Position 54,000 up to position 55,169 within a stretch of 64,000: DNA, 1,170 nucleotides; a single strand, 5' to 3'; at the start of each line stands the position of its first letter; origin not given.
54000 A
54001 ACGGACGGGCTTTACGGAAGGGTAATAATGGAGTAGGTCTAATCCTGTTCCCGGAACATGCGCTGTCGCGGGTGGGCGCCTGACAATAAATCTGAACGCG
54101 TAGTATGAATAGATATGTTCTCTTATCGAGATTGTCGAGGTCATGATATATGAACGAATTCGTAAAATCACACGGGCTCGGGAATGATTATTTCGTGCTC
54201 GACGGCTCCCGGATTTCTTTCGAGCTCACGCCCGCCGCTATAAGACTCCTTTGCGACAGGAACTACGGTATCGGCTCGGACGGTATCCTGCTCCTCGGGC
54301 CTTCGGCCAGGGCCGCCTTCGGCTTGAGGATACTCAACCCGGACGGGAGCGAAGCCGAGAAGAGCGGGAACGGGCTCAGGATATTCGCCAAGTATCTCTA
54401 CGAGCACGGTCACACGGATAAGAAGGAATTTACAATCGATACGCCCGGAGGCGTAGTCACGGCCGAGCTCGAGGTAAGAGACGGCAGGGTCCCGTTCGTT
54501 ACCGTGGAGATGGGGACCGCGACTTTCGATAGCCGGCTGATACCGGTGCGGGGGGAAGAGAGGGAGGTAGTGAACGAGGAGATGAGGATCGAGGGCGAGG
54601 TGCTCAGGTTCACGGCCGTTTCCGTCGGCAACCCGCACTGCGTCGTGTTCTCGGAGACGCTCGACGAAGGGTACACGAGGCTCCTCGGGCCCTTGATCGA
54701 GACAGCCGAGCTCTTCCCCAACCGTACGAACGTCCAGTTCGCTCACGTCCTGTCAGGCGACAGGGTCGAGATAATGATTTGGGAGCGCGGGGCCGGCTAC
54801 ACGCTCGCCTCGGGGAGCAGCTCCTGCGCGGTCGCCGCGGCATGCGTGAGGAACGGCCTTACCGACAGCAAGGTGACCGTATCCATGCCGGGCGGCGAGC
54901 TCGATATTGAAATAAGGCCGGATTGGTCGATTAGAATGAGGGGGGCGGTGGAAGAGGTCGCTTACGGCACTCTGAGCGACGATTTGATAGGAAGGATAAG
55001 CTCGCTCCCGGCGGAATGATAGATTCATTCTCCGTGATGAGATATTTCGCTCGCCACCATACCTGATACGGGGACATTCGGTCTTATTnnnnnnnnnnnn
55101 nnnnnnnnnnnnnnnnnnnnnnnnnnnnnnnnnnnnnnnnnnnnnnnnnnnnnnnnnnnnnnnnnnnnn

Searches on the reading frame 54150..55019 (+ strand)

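Call 48: search_protein_families(library=pfam, proteins=[window:54150-55019:+], max_evalue=0.0001)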
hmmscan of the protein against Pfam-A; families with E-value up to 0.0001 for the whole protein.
window:54150-55019:+ (289 aa): 2 families
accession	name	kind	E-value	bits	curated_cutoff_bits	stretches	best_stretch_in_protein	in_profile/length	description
PF01678.24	DAP_epimerase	-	2.3e-55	186.3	34.7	2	4-126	1-120/121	Diaminopimelate epimerase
PF05544.16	Pro_racemase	-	3.7e-05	23.4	27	0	48-123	59-138/325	Proline racemase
